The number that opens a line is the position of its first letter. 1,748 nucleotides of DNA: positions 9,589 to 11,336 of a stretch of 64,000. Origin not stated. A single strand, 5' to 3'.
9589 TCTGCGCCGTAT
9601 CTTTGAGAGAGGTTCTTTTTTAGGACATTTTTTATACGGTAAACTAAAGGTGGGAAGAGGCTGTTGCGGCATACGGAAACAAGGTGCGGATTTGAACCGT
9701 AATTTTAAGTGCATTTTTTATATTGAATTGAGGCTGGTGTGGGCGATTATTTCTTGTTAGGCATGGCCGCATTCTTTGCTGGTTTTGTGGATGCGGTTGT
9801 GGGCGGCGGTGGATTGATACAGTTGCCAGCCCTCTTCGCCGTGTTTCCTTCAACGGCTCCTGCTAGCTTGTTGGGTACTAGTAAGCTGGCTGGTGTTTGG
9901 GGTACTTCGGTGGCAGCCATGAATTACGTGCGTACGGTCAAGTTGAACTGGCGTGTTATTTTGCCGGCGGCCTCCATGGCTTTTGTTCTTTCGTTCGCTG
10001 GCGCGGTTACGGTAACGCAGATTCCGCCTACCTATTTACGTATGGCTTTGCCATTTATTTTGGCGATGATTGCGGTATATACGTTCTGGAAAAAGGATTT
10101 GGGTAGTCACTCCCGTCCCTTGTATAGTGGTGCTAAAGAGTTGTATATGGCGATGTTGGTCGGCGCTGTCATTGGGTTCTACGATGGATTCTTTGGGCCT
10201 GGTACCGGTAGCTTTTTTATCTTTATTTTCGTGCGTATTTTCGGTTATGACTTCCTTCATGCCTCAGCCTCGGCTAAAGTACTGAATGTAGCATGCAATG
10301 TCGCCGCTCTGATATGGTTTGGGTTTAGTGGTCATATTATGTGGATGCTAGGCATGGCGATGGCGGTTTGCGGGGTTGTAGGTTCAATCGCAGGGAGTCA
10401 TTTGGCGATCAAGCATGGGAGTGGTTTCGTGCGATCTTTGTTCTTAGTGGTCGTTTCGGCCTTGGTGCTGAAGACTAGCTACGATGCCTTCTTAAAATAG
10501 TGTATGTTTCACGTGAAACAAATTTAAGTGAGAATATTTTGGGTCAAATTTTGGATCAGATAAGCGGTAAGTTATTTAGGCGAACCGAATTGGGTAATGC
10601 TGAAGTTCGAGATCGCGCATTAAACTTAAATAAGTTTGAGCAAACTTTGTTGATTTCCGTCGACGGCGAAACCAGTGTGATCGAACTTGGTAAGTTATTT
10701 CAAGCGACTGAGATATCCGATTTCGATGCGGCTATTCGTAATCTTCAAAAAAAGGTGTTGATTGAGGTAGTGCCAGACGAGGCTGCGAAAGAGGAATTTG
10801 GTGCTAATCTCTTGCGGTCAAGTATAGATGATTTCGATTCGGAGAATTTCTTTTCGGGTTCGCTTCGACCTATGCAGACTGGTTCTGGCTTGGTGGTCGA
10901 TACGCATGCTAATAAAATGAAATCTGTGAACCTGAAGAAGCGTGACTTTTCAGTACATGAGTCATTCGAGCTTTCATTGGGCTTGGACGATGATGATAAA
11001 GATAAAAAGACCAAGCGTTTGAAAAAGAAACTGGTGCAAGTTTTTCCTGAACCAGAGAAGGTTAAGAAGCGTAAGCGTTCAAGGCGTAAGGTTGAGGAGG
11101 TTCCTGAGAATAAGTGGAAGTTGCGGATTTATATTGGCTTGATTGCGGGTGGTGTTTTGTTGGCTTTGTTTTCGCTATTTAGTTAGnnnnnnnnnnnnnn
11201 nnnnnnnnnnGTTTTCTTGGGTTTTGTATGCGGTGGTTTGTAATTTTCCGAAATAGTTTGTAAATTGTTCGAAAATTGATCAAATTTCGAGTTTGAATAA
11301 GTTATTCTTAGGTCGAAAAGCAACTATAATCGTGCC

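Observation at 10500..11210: Orphan basic, C-terminally membrane-anchored protein gene bracketed by two perfect parS sites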

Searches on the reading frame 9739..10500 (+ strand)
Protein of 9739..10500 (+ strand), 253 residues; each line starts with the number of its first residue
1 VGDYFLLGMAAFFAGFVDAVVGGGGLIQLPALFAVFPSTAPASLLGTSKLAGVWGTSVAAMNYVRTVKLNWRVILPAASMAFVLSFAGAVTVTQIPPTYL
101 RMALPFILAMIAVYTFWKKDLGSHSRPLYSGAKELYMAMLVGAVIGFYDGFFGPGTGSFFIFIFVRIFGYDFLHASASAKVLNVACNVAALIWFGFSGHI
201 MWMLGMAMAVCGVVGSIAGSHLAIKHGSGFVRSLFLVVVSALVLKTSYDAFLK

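Call 4: search_protein_families(library=pfam, proteins=[window:9739-10500:+], max_evalue=1)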
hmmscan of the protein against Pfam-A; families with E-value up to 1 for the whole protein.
window:9739-10500:+ (253 aa): 2 families
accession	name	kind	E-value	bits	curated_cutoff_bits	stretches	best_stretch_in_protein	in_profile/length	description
PF01925.25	TauE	-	4.5e-45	154.6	32.6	1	9-245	3-236/237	Sulfite exporter TauE/SafE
PF10451.15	Stn1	-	0.28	10.6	21.5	1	172-215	89-131/252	Telomere regulation protein Stn1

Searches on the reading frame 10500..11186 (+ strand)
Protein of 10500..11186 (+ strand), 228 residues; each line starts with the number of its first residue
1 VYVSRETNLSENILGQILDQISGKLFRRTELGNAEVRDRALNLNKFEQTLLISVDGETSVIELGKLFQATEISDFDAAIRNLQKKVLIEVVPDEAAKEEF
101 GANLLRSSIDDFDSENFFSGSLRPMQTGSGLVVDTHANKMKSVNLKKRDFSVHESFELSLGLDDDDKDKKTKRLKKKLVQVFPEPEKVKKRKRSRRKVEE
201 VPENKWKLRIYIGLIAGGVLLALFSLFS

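Call 4: search_protein_families(library=pfam, proteins=[window:10500-11186:+], max_evalue=1)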
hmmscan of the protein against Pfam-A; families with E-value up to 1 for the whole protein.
window:10500-11186:+ (228 aa): 1 family
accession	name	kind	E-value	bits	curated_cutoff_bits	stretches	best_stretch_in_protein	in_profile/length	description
PF23054.1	UBA_N4BP1_C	-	0.006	16.8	27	1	169-185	5-21/47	N4BP1, C-terminal UBA domain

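Call 5: search_protein_families(library=ncbifam, proteins=[window:10500-11186:+], max_evalue=1)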
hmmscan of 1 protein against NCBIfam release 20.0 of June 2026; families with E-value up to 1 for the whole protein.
window:10500-11186:+ (228 aa): 1 family
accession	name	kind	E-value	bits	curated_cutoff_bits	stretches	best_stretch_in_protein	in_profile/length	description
TIGR04068.1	rSAM_ocin_clost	equivalog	0.033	13.1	500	1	43-180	190-327/462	Cys-rich peptide radical SAM maturase CcpM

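Call 6: find_homologous_proteins(query=window:10500-11186:+)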
Query window:10500-11186:+ (228 aa): 21 proteins with E <= 0.001 among 520 candidates.
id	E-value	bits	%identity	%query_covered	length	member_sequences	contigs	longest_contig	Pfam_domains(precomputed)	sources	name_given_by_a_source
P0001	6.3e-139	478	100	100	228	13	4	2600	-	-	-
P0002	2.1e-113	395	87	94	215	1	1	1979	-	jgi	jgi:hypothetical protein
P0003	6.3e-105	367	80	99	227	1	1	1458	-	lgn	-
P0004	1.1e-104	366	78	99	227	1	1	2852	-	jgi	jgi:5-carboxymethyl-2-hydroxymuconate isomerase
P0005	1.4e-95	337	73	99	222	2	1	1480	-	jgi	jgi:hypothetical protein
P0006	4.2e-85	302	66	99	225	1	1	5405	-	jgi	jgi:hypothetical protein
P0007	2.5e-84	300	66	99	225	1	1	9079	-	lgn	-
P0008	3.1e-83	296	68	92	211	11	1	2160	-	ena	-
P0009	6.2e-81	289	63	93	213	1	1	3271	-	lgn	-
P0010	1.4e-80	288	65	93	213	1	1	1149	-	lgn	-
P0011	1.5e-78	281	63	91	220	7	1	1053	-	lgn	-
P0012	2.3e-71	258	62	92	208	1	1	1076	-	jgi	jgi:hypothetical protein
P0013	3.3e-45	172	46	92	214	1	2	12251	-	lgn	-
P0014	7.4e-45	171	48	85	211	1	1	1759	-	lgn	-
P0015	5.6e-44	168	48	86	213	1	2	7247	-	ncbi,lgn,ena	-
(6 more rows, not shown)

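Call 8: find_related_loci(query=A1, collection=genome_contigs, flank=6000)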
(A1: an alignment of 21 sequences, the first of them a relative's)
Query A1 (228 aa) in genome_contigs; peptide patterns used: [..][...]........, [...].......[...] (x = any residue, [..] = any of these).
31 stretches matched a pattern; 15 encode a relative of the query (tblastn E <= 1e-3); 15 distinct loci.
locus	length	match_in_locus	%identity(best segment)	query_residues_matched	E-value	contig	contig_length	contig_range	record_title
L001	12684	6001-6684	96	1-228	6e-143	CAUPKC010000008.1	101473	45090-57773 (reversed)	MAG: uncultured Undibacterium sp. isolate m11-metabat.2 genome assembly, contig: m11-c97, whole genome shotgun sequence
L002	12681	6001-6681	92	1-227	2e-116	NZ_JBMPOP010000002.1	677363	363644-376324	Undibacterium sp. Di24W NODE_2_length_677363_cov_81.341492_2, whole genome shotgun sequence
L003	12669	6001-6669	68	1-227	3e-96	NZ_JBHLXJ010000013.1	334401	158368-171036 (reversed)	Undibacterium danionis strain CCM 8677 soapdenovo_K_127_13, whole genome shotgun sequence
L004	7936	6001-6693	63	2-227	3e-88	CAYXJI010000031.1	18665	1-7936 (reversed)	MAG TPA_asm: uncultured Burkholderiaceae bacterium isolate SRP286056_co3_128 genome assembly, contig: NODE_2860_length_1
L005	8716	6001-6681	44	2-227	4e-45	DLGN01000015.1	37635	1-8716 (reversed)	MAG TPA_asm: Oxalobacteraceae bacterium UBA7693 UBA7693_contig_30431, whole genome shotgun sequence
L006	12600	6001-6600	45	24-227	1e-42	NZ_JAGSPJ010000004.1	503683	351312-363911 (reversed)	Undibacterium fentianense strain FT137W NODE_4_length_503683_cov_59.677887, whole genome shotgun sequence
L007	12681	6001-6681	43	2-227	7e-42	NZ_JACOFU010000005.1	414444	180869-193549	Undibacterium amnicola strain KCTC 52442 5, whole genome shotgun sequence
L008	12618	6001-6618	43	18-227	1e-41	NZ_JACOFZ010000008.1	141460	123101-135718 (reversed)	Undibacterium nitidum strain LX22W NODE_8_length_141460_cov_66.520919_8, whole genome shotgun sequence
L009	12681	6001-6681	45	2-226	8e-41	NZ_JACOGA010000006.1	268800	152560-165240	Undibacterium flavidum strain LX15W 6, whole genome shotgun sequence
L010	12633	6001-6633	46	10-212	5e-38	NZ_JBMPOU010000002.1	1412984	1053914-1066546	Undibacterium sp. Ji22W NODE_2_length_1412984_cov_68.343439_2, whole genome shotgun sequence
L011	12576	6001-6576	39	17-211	9e-35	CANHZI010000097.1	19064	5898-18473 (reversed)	MAG: Oxalobacteraceae bacterium isolate RE-4nov15-228 genome assembly, contig: RE-4nov15-C3840, whole genome shotgun seq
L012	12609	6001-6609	41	14-218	2e-34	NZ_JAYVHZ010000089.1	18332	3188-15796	MAG: Undibacterium sp. isolate GL50_Down_concoct_149 GL50_Down_concoct_149_88, whole genome shotgun sequence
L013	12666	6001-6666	41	2-227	1e-32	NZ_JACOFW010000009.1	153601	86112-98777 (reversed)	Undibacterium seohonense strain KACC 16656 9, whole genome shotgun sequence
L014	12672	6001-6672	38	3-228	5e-32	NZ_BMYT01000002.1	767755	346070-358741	Undibacterium macrobrachii strain KCTC 23916 sequence02, whole genome shotgun sequence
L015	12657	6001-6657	38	3-228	2e-30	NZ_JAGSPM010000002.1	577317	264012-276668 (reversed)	Undibacterium baiyunense strain BYS107W NODE_2_length_577317_cov_43.140943, whole genome shotgun sequence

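Call 20: predict_structure(alignment_id=A1)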
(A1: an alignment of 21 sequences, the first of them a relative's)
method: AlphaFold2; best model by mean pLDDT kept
length: 228 residues; sequences in the alignment: 21
mean_pLDDT: 62.4   pTM: 0.29
mean pLDDT of the five models: 62.4, 62.1, 60.9, 59.4, 56.9
residues with pLDDT >= 90: 11; 70-90: 46; 50-70: 145; < 50: 26
segments of 3 or more residues with pLDDT < 50: 1-5, 149-151, 158-163
pLDDT, mean of each block of 10 residues (from residue 1): 47 53 63 64 72 66 66 75 77 57 55 56 52 59 53 48 49 55 63 56 76 92 88
secondary structure, 60 per line:
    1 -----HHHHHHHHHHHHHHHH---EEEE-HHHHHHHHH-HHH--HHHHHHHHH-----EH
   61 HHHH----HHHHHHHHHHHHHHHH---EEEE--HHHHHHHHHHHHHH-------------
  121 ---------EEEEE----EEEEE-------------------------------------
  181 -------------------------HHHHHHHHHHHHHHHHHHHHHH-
elements in order: H6-21 E25-28 H30-38 H45-53 H60-64 H69-84 E88-91 H94-107 E130-134 E139-143 H206-227

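Call 21: search_protein_representatives(alignment_id=A1)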
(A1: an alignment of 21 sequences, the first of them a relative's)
Query: 21 sequences, 212 profile positions. Proteins with E-value up to 0.001 (for the whole library): 144; up to 1e-10: 21; up to 1e-30: 13. The best 144 are listed.
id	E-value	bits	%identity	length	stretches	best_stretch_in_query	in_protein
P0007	3.4e-99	346.9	-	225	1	1-211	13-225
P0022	2.4e-77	275.5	-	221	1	6-211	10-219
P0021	6.5e-70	251.2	-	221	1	1-211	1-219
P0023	1.7e-68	246.6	-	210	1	1-211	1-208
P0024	4.5e-67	242.0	-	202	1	1-210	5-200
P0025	1.3e-57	211.1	-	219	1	2-210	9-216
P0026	1.6e-55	204.2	-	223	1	2-210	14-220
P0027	1.1e-45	172.0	-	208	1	1-211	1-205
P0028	2.5e-43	164.4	-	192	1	3-211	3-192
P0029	1.9e-42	161.5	-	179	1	35-211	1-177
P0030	2.2e-41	158.0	-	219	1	1-210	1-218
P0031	1.2e-39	152.4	-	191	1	14-211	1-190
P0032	1.9e-33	132.1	-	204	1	5-211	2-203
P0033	2.4e-27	112.1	-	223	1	8-210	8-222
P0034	6.1e-25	104.3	-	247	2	1-74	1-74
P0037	4.3e-14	68.8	-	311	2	7-78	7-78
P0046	2.7e-08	49.9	-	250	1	6-95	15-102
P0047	3.4e-08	49.6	-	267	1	6-93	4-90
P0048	4.6e-08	49.1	-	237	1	6-95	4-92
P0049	6.7e-08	48.6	-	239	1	7-97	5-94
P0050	7.4e-08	48.4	-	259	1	6-78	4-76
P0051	9.7e-08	48.1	-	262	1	7-87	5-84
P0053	1.3e-07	47.6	-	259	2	6-97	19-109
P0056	1.7e-07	47.3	-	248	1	7-95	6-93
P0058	2.2e-07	46.9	-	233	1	9-98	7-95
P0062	5.3e-07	45.7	-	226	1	5-77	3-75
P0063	7.1e-07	45.2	-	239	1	7-98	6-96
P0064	7.2e-07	45.2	-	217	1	8-95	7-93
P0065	7.8e-07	45.1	-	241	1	8-95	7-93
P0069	1.5e-06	44.2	-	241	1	6-97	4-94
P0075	3.7e-06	42.9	-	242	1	7-81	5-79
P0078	4.8e-06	42.5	-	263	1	7-96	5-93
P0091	2.1e-05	40.5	-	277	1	7-81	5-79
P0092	2.1e-05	40.4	-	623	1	6-77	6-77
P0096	2.6e-05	40.1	-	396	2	10-80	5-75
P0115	8.1e-05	38.5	-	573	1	6-125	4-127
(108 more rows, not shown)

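Call 24: list_cluster_members(proteins=[P0062, P0056, P0063, P0049, P0037, P0051, P0047, P0058, P0092, P0096])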
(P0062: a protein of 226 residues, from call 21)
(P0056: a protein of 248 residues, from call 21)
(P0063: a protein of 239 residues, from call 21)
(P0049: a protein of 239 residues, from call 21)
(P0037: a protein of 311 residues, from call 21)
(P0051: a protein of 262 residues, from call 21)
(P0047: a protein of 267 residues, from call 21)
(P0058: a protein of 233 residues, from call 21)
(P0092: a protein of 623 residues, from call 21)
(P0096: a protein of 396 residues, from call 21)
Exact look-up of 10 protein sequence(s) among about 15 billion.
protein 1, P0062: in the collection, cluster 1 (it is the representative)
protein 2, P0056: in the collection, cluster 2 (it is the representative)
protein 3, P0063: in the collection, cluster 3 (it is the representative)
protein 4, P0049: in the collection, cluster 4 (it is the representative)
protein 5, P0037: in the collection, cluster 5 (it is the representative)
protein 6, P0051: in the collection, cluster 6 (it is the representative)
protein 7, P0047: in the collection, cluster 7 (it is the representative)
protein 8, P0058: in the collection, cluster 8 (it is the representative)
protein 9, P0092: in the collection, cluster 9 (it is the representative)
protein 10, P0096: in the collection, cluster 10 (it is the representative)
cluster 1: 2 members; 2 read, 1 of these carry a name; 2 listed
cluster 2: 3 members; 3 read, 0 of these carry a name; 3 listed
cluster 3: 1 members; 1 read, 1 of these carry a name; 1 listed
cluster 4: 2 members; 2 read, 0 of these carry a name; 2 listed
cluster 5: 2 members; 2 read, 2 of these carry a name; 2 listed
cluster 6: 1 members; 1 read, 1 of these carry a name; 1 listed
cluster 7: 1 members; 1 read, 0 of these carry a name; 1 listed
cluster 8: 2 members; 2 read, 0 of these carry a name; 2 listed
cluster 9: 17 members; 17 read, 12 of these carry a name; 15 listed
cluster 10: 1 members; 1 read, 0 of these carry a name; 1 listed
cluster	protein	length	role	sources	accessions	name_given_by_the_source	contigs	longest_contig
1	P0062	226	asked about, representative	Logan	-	-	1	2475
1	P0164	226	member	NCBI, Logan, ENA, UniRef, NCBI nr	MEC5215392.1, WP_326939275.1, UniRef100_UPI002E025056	hypothetical protein RCH09_000322 [Actimicrobium sp. GrIS 1.19] | hypothetical protein n=1 Tax=Actimicrobium sp. GrIS 1.19 TaxID=3071708 RepID=UPI002E025056 | hypothetical protein [Actimicrobium sp. GrIS 1.19]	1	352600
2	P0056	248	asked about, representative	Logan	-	-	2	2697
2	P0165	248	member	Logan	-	-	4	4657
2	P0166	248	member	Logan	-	-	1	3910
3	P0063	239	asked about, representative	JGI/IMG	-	hypothetical protein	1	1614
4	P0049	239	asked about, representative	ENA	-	-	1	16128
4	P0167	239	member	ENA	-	-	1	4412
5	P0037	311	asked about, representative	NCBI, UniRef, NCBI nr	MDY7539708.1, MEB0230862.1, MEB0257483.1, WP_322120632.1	hypothetical protein RGU72_15750 [Undibacterium sp. 5I1] | hypothetical protein n=1 Tax=unclassified Undibacterium TaxID=2630295 RepID=UPI002AB41CFD | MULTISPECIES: hypothetical protein [unclassified Undibacterium]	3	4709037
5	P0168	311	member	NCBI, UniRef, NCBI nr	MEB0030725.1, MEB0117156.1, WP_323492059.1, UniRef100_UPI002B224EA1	hypothetical protein QN372_08210 [Undibacterium sp. RTI2.1] | hypothetical protein n=1 Tax=unclassified Undibacterium TaxID=2630295 RepID=UPI002B224EA1 | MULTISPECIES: hypothetical protein [unclassified Undibacterium]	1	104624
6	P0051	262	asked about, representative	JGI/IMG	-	hypothetical protein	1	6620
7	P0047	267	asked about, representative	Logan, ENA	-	-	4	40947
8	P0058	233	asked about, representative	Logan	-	-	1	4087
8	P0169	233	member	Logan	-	-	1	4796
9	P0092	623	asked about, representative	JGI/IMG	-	hypothetical protein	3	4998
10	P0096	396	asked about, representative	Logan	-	-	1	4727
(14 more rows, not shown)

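Call 41: predict_structure(alignment_id=A2)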
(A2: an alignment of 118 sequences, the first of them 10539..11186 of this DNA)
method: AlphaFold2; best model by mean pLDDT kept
length: 215 residues; sequences in the alignment: 118
mean_pLDDT: 77.5   pTM: 0.44
mean pLDDT of the five models: 77.5, 75.3, 74.8, 74.6, 73.9
residues with pLDDT >= 90: 83; 70-90: 49; 50-70: 78; < 50: 5
segments of 3 or more residues with pLDDT < 50: none
pLDDT, mean of each block of 10 residues (from residue 1): 69 96 97 96 92 89 95 94 71 58 59 58 80 55 53 55 63 73 75 92 98 97
secondary structure, 60 per line:
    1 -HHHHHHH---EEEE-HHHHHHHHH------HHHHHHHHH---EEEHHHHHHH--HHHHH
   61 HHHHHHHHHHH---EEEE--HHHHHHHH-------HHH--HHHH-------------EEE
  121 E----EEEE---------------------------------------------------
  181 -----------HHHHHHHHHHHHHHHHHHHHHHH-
elements in order: H2-8 E12-15 H17-25 H32-40 E44-46 H47-53 H56-71 E75-78 H81-88 H101-104 E118-121 E126-129 H192-214

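Call 44: fold_search(model_id=the predicted structure, library=pdb)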
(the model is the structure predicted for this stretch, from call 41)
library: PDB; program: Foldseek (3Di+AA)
matches with E <= 10: 51; with E <= 0.001: 0
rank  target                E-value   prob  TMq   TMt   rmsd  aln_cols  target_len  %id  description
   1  4nl4                  2.6e-01  0.82  0.22  0.07   3.5        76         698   22  PriA Helicase Bound to ADP (released 2014-01-08)
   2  6dgd_A                4.6e-01  0.89  0.25  0.08   2.6        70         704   21  PriA helicase bound to dsDNA of a DNA replication fork (released 2018-09-05)
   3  2yu3_MODEL_1_A        6.0e-01  0.82  0.27  0.55   2.9        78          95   20  Solution structure of the domain swapped WingedHelix in DNA-directed RNA polymerase III 39 kDa polypeptide (released 2007-10-09)
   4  5cls                  2.4e+00  0.23  0.22  0.14   3.3        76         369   12  Structure of human methionine aminopeptidase-2 complexed with spiroepoxytriazole inhibitor (+)-31a (released 2016-01-13)
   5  8jj9_B                2.4e+00  0.15  0.18  0.13   7.6        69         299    9  Human FAM91A1 N terminal domain in complex with TBC1D23 (released 2024-04-24)
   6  4jvr_A                2.9e+00  0.06  0.14  0.28  10.5        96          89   14  Co-crystal structure of MDM2 with inhibitor (2'S,3R,4'S,5'R)-N-(2-aminoethyl)-6-chloro-4'-(3-chloro-2-fluorophenyl)-2' (released 2013-05-01)
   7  5trf_B                2.9e+00  0.06  0.16  0.28   9.9       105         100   15  MDM2 in complex with SAR405838 (released 2016-11-09)
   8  8ony_A                3.3e+00  0.16  0.23  0.14   3.5        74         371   14  Human Methionine Aminopeptidase 2 at the 80S ribosome (released 2024-02-21)
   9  6qeg                  3.5e+00  0.16  0.22  0.14   3.2        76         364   12  CRYSTAL STRUCTURE OF HUMAN METHIONINE AMINOPEPTIDASE-2 IN COMPLEX WITH AN INHIBITOR 2-Oxo-1-phenyl-pyrrolidine-3-carboxy (released 2019-05-01)
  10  3k9t                  3.5e+00  0.16  0.22  0.12   4.2        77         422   14  Crystal structure of putative peptidase (NP_348812.1) from CLOSTRIDIUM ACETOBUTYLICUM at 2.37 A resolution (released 2009-11-10)
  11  2v6c                  3.5e+00  0.15  0.21  0.14   3.8        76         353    9  Crystal structure of ErbB3 binding protein 1 (Ebp1) (released 2007-08-21)
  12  8vpo                  3.7e+00  0.25  0.20  0.10   2.3        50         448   10  X-Ray Crystal Structure of TigE from Paramaledivibacter caminithermalis (released 2024-02-07)
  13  9y4d_A                4.5e+00  0.03  0.10  0.03  11.4        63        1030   17  Strand displacement state II of Human mitochondrial DNA polymerase gamma ternary complex (released 2026-02-18)
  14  7t3b_B                4.9e+00  0.18  0.25  0.16   4.4        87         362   16  GATOR1-RAG-RAGULATOR - GAP Complex (released 2022-04-06)
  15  8adl_S                4.9e+00  0.16  0.25  0.14   3.3        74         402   14  Cryo-EM structure of the SEA complex (released 2022-11-02)
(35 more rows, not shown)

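Call 51: search_protein_families(library=ncbifam, proteins=[P0062, P0037, P0092], max_evalue=0.1)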
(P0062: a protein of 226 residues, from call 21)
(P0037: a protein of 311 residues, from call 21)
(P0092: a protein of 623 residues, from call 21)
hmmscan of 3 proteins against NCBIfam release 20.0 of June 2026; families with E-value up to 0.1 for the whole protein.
P0062 (226 aa): 0 families

P0037 (311 aa): 1 family
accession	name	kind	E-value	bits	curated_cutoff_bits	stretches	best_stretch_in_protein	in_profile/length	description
NF002647.0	PRK02318.1-3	equivalog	0.059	12.7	357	0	36-135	288-377/384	mannitol-1-phosphate 5-dehydrogenase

P0092 (623 aa): 0 families

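Call 52: search_solved_structures(query=A2, max_evalue=1)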
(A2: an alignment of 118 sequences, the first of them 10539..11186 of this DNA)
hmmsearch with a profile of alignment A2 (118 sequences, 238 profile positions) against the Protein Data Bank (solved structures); distinct sequences matched with E-value up to 1: 5.
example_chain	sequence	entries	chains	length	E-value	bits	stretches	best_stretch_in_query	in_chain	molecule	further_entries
8qag_A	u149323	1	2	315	0.011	19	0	183-231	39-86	sc-CC-6-95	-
1yyv_A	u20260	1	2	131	0.025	17.8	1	41-85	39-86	putative transcriptional regulator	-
4c2m_3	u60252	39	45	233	0.31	14.2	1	89-203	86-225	DNA-DIRECTED RNA POLYMERASE I SUBUNIT RPA34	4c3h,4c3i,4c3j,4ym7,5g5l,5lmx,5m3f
8rjb_4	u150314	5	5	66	0.73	13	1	189-235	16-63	Stress-associated endoplasmic reticulum protein | Stress-associated endoplasmic reticulum protein 1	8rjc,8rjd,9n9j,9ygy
3ktb_A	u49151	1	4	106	0.8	12.9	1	64-119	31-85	Arsenical resistance operon trans-acting repressor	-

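Call 72: search_protein_families(library=pfam, proteins=[P0092, P0115], max_evalue=0.1)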
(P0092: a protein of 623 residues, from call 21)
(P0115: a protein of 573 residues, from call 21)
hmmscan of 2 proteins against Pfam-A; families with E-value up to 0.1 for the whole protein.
P0092 (623 aa): 1 family
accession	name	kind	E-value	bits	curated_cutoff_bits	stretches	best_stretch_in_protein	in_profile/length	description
PF00392.27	GntR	-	0.06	13.5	27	0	53-78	36-61/64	Bacterial regulatory proteins, gntR family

P0115 (573 aa): 1 family
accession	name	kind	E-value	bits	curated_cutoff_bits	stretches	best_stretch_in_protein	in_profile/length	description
PF05170.20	AsmA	-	0.016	14.4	29.8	0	366-510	457-597/607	AsmA family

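Call 74: list_cluster_members(proteins=[P0046, P0048, P0050, P0053, P0064, P0065, P0069, P0075, P0078, P0091])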
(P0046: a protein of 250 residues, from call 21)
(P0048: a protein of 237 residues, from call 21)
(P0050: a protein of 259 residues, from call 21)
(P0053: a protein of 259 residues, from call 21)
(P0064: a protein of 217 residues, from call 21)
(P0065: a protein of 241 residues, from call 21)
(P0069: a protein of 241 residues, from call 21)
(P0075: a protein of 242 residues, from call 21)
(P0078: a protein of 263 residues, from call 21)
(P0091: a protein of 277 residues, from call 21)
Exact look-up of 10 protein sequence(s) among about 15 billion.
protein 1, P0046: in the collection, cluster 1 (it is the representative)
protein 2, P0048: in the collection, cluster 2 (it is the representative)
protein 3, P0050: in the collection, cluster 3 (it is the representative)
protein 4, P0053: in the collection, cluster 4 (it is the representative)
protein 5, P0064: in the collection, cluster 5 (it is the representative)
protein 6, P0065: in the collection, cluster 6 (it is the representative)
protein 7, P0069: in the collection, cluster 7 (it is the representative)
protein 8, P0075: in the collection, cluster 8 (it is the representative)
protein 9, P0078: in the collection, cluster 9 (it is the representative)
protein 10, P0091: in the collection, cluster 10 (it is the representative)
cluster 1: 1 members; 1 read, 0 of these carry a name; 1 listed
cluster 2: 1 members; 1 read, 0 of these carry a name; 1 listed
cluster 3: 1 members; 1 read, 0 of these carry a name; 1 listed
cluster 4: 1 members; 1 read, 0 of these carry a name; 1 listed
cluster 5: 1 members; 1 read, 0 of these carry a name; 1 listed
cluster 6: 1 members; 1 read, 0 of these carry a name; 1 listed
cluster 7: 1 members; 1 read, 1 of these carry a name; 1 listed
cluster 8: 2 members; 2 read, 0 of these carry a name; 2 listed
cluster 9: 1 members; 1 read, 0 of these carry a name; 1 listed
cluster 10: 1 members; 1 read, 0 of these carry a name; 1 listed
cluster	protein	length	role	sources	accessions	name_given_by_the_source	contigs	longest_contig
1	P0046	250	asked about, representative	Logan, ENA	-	-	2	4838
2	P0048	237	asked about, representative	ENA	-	-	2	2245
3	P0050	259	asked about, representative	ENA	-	-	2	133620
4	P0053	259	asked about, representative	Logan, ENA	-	-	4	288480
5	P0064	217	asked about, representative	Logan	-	-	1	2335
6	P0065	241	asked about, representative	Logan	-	-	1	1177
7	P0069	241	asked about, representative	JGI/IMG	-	hypothetical protein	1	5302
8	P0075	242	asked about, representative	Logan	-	-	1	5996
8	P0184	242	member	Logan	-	-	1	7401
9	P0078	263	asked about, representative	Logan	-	-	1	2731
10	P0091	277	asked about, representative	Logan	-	-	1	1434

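Call 83: search_dna_similar(query=window:10539-11186:+, collection=plasmids, mode=protein, max_evalue=0.001, max_rows=10)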
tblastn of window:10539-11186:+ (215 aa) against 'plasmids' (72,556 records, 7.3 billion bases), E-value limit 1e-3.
No match.

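Call 84: search_dna_similar(query=P0062, collection=plasmids, mode=protein, max_evalue=0.001, max_rows=10)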
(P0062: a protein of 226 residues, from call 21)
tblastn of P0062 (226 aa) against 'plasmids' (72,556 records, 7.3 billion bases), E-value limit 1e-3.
No match.
